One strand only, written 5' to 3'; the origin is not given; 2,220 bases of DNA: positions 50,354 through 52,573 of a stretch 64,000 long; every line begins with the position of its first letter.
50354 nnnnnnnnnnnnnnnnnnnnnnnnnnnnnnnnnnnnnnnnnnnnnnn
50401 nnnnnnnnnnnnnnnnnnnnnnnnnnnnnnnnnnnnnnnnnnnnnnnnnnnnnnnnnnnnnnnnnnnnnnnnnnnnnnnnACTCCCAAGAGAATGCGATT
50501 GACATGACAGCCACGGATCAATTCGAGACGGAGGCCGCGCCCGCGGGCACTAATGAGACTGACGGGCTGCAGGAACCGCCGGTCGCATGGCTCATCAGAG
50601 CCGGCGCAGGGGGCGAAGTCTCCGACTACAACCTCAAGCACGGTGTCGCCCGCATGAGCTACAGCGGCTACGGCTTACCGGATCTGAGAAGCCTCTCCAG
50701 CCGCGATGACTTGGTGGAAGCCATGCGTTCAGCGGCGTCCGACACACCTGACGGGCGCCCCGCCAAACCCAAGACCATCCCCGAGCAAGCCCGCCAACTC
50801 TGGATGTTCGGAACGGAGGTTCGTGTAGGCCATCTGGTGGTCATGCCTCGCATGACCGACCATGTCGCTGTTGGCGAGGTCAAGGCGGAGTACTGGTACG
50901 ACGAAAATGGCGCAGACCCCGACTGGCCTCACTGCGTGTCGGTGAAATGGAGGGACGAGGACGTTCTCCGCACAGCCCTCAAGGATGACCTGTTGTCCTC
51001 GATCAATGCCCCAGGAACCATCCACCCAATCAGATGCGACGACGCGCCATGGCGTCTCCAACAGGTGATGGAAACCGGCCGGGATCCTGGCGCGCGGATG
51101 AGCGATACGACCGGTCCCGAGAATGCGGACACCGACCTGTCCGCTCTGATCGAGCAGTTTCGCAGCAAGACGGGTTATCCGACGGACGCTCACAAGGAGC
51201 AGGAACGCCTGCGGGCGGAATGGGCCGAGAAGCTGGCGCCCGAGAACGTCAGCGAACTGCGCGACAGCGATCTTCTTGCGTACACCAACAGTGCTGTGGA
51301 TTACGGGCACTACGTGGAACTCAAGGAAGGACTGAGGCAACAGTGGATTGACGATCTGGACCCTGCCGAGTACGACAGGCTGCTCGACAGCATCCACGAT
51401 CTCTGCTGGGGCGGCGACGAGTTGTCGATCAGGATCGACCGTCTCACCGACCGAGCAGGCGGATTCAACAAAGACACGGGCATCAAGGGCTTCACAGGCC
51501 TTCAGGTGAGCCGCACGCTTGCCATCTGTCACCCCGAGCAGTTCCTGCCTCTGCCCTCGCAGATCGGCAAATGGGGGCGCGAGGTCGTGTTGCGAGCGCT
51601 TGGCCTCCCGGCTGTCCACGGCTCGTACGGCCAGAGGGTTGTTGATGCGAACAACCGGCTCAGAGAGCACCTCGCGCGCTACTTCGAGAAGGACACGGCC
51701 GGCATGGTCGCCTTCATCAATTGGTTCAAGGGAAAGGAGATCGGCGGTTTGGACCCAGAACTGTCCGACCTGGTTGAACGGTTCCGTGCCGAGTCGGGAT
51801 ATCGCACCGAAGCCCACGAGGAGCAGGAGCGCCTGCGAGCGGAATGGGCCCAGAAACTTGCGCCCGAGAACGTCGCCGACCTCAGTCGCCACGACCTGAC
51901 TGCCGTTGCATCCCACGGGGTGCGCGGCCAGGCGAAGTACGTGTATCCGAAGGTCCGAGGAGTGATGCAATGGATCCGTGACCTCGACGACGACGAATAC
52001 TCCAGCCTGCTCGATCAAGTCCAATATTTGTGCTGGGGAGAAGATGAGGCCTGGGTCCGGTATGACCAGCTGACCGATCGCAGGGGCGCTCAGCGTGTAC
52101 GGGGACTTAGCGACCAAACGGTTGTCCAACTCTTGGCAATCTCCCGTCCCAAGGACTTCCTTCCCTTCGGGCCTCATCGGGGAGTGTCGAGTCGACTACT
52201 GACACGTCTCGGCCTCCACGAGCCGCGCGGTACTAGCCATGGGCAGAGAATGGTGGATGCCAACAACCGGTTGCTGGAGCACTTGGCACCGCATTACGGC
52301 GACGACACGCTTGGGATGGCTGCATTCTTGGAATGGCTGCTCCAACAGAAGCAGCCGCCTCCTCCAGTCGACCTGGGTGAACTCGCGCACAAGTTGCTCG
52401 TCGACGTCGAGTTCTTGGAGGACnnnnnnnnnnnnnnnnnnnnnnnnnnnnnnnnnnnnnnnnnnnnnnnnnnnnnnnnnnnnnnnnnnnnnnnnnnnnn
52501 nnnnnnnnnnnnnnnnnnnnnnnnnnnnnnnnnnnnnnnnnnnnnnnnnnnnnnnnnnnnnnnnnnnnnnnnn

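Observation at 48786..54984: Lower-GC island with an atypical McrBC-type module and three uncharacterised companion genes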

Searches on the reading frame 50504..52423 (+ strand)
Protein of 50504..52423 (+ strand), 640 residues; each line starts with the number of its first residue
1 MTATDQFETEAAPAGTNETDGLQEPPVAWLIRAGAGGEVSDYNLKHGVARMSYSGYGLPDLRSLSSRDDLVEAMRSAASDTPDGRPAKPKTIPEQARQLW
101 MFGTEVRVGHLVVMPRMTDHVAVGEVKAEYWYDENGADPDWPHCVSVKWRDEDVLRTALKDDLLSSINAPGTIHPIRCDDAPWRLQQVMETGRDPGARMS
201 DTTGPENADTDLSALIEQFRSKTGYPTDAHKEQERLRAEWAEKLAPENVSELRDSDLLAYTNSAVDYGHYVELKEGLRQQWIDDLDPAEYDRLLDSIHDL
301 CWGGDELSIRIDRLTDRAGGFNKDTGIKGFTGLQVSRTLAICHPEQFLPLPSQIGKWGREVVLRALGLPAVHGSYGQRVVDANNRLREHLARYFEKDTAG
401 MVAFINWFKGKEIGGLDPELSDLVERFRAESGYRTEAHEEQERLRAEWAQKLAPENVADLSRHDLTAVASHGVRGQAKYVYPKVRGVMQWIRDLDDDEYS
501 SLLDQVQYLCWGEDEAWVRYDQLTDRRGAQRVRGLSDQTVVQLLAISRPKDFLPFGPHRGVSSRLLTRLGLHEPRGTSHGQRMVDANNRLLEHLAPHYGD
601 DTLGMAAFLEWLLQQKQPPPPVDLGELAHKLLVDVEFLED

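Call 44: predict_structure(alignment_id=A3)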
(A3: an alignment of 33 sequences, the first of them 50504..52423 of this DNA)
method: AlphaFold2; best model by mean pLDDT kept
length: 640 residues; sequences in the alignment: 33
mean_pLDDT: 80.2   pTM: 0.40
mean pLDDT of the five models: 80.2, 79.8, 78.3, 77.7, 77.6
residues with pLDDT >= 90: 206; 70-90: 316; 50-70: 61; < 50: 57
segments of 3 or more residues with pLDDT < 50: 1-24, 84-87, 200-210, 412-418, 472-474, 618-621
pLDDT, mean of each block of 10 residues (from residue 1): 28 26 64 77 90 76 88 75 48 85 91 87 93 76 92 89 82 82 90 78 37 86 85 92 95 91 76 83 89 92 93 76 66 87 88 71 80 88 92 88 84 50 85 85 92 94 87 63 82 91 93 92 78 82 91 75 78 86 91 90 91 64 69 69
secondary structure, 60 per line:
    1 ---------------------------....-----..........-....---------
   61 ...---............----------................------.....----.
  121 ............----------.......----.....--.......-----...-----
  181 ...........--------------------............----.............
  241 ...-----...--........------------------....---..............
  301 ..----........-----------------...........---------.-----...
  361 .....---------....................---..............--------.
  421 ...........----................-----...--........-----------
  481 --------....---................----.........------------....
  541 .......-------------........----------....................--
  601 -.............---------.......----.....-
elements in order: E28-31 H37-46 E48-51 H67-78 H89-104 E111-115 E120-132 E143-149 H161-167 E173-175 H181-191 H212-223 H228-243 H254-261 H280-283 H287-302 H307-314 H332-342 H359-365 H375-394 H398-411 H420-431 H436-451 H462-469 H489-492 H496-511 H516-524 H537-547 H561-568 H579-598 H602-614 H624-630 H635-639

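Call 47: fold_search(model_id=the predicted structure, library=pdb)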
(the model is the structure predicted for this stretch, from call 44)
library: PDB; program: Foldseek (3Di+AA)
matches with E <= 10: 138; with E <= 0.001: 0
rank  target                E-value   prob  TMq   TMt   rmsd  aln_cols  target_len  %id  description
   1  7z8p_A                8.4e-03  1.00  0.14  0.49  10.2       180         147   13  Crystal structure of YTHDF2 with compound ZA_166 (released 2022-03-30)
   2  7yxe_A                8.8e-03  1.00  0.14  0.48  10.3       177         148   12  Crystal structure of YTHDF2 with compound ZA_143 (released 2022-03-02)
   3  7z93_A                1.1e-02  1.00  0.14  0.49  10.2       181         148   13  Crystal structure of YTHDF2 with compound YLI_DF_022 (released 2022-03-30)
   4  4u8t_D                1.4e-02  1.00  0.16  0.52  11.5       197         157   12  Crystal structure of YTH domain of Zygosaccharomyces rouxii MRB1 protein in complex with N6-Methyladenosine RNA (released 2014-09-10)
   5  4u8t_B                3.0e-02  1.00  0.15  0.51  12.0       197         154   12  Crystal structure of YTH domain of Zygosaccharomyces rouxii MRB1 protein in complex with N6-Methyladenosine RNA (released 2014-09-10)
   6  6yex_A                3.1e-02  0.94  0.13  0.24  16.9       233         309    9  VcaM4I restriction endonuclease in the absence of DNA (released 2020-12-16)
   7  4u8t_E                3.6e-02  1.00  0.15  0.52  11.6       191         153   14  Crystal structure of YTH domain of Zygosaccharomyces rouxii MRB1 protein in complex with N6-Methyladenosine RNA (released 2014-09-10)
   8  7yz8_A                6.9e-02  0.99  0.15  0.44  20.5       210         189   13  Triclinic crystal structure of YTHDF1 YTH domain (544AVV546 mutant) (released 2023-03-01)
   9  4r3h_B                9.6e-02  0.99  0.14  0.48  14.6       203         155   12  The crystal structure of an apo RNA binding protein (released 2014-09-17)
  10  6yex_B                9.6e-02  0.82  0.13  0.25  16.0       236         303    8  VcaM4I restriction endonuclease in the absence of DNA (released 2020-12-16)
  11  5h8a_C                1.4e-01  0.99  0.15  0.47   7.2       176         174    8  Mmi1 YTH domain (released 2016-01-13)
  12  1zce                  1.9e-01  0.87  0.13  0.42   9.1       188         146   11  X-Ray Crystal Structure of Protein Atu2648 from Agrobacterium tumefaciens. Northeast Structural Genomics Consortium Targ (released 2005-04-19)
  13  5dno_A                2.0e-01  0.98  0.14  0.47   7.6       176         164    8  Crystal structure of Mmi1 YTH domain complex with RNA (released 2016-04-06)
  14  5o8m_A                2.1e-01  0.99  0.14  0.56   8.0       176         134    9  Crystal structure of the MmI1 YTH domain (released 2018-04-25)
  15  5h8a_B                2.2e-01  0.99  0.15  0.47   7.3       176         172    8  Mmi1 YTH domain (released 2016-01-13)
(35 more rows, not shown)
